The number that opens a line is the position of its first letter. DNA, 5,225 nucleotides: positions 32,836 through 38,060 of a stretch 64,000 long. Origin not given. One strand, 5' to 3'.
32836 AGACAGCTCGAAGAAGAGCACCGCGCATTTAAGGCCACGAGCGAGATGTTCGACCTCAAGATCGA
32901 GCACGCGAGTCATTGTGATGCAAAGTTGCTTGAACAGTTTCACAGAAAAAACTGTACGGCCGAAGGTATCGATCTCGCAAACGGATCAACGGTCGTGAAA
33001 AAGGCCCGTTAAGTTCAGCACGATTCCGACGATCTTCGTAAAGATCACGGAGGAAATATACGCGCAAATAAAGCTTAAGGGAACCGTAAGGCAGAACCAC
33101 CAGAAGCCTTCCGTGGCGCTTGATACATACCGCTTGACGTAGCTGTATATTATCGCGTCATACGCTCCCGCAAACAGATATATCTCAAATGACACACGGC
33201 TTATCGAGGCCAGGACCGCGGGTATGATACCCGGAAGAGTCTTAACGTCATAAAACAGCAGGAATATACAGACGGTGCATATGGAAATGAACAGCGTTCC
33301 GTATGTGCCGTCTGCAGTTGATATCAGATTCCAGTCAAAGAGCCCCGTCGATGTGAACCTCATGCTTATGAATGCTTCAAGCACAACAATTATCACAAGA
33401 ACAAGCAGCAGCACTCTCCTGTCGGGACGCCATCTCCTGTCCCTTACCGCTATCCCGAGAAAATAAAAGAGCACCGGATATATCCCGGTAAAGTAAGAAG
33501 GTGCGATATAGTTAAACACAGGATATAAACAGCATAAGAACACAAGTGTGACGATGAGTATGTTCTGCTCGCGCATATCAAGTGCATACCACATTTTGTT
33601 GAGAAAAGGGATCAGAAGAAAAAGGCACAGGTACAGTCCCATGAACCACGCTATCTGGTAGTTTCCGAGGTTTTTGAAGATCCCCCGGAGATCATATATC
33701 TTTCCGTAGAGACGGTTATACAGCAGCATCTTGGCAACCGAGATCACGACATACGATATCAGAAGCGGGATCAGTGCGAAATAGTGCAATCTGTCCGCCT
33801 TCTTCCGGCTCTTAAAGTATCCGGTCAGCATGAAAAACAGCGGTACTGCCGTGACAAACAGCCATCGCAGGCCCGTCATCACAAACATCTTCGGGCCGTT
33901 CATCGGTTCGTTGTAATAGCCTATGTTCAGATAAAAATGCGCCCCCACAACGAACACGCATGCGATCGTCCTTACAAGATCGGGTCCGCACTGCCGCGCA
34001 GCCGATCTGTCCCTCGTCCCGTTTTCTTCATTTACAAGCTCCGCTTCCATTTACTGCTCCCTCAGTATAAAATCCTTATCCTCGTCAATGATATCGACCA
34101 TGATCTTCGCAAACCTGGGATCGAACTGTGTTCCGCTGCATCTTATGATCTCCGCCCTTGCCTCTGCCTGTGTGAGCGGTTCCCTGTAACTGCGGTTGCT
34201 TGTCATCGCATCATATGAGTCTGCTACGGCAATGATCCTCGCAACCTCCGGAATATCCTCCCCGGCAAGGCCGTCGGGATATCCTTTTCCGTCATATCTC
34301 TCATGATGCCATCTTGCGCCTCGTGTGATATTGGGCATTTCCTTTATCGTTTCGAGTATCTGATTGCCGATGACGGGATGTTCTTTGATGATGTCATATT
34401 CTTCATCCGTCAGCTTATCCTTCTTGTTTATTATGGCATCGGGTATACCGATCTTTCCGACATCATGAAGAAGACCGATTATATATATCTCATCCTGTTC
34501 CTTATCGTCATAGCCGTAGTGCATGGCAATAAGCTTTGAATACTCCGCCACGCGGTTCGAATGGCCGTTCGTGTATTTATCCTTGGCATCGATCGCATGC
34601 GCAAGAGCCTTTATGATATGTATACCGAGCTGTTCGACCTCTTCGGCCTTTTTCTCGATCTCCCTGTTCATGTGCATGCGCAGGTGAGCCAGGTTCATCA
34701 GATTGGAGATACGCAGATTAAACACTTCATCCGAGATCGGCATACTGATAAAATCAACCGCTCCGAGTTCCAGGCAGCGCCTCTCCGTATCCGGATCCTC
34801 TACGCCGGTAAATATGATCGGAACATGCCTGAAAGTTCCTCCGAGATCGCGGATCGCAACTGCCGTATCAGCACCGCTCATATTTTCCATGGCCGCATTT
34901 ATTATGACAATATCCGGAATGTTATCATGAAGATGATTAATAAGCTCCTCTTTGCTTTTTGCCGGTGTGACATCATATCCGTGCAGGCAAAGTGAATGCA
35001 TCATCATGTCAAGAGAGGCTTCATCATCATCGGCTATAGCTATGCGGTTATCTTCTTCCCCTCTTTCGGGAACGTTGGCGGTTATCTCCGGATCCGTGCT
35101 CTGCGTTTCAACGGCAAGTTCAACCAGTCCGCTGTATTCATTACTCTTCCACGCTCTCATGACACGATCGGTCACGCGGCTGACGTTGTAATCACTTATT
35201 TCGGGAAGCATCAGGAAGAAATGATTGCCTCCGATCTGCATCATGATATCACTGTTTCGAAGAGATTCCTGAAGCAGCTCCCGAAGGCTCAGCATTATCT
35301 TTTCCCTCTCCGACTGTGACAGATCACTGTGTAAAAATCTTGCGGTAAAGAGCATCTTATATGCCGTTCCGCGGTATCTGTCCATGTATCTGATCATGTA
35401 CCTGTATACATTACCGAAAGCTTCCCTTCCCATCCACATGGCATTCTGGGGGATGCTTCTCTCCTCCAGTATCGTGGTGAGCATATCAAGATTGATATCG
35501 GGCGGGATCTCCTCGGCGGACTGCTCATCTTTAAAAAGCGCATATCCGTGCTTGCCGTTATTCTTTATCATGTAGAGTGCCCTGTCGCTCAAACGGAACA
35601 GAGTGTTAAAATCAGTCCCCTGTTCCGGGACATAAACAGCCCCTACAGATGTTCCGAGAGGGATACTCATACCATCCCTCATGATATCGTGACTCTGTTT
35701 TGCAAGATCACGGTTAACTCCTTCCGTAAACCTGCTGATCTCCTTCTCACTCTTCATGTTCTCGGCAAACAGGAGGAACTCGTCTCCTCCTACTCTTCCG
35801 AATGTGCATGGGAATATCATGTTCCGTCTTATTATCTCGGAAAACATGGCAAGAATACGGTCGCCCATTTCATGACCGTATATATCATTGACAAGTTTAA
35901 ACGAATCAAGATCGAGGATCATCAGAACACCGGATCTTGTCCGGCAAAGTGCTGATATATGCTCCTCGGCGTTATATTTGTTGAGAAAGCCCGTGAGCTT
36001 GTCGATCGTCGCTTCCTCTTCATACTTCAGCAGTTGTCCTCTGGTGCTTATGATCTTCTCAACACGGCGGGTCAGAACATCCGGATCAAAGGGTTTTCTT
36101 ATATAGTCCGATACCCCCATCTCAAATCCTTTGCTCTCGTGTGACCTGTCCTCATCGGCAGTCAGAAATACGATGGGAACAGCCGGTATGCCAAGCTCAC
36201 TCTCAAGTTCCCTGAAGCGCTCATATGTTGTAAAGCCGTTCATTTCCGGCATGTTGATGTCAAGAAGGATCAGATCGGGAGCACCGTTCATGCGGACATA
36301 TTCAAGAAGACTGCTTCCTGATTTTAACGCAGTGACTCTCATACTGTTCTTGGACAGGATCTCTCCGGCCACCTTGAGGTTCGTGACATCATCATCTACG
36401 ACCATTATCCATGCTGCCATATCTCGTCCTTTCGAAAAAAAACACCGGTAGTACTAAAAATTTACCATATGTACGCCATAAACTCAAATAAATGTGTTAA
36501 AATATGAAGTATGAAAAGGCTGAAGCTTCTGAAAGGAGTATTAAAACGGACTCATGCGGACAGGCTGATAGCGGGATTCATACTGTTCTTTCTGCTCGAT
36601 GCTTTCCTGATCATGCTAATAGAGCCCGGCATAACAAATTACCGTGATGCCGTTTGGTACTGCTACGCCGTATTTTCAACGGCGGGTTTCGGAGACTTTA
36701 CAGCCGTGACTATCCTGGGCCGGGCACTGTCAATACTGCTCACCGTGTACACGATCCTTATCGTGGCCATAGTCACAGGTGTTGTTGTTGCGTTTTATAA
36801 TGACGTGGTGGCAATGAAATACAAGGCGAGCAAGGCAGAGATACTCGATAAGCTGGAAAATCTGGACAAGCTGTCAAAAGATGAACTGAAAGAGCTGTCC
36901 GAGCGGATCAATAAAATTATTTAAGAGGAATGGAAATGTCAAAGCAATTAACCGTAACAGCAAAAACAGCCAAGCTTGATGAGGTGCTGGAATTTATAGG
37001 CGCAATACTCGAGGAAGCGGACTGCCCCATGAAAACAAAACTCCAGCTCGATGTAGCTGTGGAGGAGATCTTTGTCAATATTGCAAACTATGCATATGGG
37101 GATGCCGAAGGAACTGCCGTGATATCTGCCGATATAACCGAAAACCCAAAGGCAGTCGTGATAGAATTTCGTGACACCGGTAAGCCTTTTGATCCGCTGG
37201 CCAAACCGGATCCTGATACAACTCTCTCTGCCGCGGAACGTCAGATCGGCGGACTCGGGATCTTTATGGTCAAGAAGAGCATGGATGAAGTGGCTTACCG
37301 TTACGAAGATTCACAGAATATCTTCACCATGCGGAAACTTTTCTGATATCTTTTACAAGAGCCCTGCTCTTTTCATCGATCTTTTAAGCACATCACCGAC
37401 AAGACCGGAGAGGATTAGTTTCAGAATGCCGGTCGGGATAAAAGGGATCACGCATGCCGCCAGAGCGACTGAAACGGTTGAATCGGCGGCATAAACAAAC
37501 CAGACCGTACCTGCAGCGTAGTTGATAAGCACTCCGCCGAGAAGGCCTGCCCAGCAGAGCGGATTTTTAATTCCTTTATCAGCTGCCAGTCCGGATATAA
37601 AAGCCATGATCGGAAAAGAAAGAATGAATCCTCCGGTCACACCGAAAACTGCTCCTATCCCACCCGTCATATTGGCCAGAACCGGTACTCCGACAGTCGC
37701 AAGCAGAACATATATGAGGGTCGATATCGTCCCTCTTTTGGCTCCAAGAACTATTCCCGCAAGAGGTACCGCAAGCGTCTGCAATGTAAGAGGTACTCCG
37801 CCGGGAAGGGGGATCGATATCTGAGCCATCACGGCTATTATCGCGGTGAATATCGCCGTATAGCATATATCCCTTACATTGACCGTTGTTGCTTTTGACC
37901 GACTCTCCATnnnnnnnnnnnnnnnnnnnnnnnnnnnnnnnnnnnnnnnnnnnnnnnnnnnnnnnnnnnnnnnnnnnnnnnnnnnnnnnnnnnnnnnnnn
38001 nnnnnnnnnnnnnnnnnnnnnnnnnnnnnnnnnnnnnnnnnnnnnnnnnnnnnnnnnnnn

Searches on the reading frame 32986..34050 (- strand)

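Call 26: search_protein_families(library=pfam, proteins=[window:32986-34050:-], max_evalue=0.00001)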
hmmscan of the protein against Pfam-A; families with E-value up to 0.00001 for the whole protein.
window:32986-34050:- (354 aa): 1 family
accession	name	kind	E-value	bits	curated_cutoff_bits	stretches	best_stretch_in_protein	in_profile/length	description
PF01757.29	Acyl_transf_3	-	3e-22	79.5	31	1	23-333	4-324/326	Acyltransferase domain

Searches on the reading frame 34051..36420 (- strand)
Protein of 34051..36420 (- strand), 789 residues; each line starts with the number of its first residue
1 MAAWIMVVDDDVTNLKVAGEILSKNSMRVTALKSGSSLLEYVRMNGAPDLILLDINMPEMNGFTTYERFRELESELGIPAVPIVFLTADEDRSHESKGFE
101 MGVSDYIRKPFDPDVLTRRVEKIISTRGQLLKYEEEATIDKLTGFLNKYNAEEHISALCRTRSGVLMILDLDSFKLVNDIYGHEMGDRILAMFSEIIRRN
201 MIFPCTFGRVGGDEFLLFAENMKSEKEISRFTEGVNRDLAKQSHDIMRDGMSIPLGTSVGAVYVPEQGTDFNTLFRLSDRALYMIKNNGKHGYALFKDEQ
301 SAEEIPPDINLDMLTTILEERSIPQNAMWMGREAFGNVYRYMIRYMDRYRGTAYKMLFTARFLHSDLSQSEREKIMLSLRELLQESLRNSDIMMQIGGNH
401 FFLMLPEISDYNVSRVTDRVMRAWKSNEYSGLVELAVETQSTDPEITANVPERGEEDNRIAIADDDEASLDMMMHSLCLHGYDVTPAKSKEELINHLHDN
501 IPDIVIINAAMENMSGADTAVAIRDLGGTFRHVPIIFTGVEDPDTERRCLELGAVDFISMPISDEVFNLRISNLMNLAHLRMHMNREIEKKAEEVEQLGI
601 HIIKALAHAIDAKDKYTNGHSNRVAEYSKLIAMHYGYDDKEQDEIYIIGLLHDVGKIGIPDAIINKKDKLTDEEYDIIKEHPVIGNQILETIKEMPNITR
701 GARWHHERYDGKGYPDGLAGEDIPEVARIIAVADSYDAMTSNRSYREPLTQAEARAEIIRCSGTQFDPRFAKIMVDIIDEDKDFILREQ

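Call 26: search_protein_families(library=pfam, proteins=[window:34051-36420:-], max_evalue=0.00001)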
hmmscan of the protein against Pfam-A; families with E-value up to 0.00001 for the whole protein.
window:34051-36420:- (789 aa): 5 families
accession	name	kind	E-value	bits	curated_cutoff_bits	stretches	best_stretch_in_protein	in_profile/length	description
PF00072.30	Response_reg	-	8.7e-42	142.2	30.2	2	5-120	1-110/111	Response regulator receiver domain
PF13487.12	HD_5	-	2.7e-39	135.1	27.2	1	605-769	2-169/170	HD domain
PF00990.26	GGDEF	-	2.5e-34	118.8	23.8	1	137-290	1-159/161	Diguanylate cyclase, GGDEF domain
PF01966.28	HD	-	3.7e-22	79.2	22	1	619-739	3-116/116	HD domain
PF08668.18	HDOD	-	1.4e-06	28.4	22.9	1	616-672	94-148/196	HDOD domain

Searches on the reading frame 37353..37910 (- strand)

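Call 85: search_protein_families(library=pfam, proteins=[window:37353-37910:-], max_evalue=0.0001)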
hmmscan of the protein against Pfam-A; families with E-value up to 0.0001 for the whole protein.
window:37353-37910:- (185 aa): 1 family
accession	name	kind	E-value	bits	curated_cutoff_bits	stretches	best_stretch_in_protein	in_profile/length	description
PF02632.19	BioY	-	3.9e-35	121.3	25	1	38-176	3-139/140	BioY family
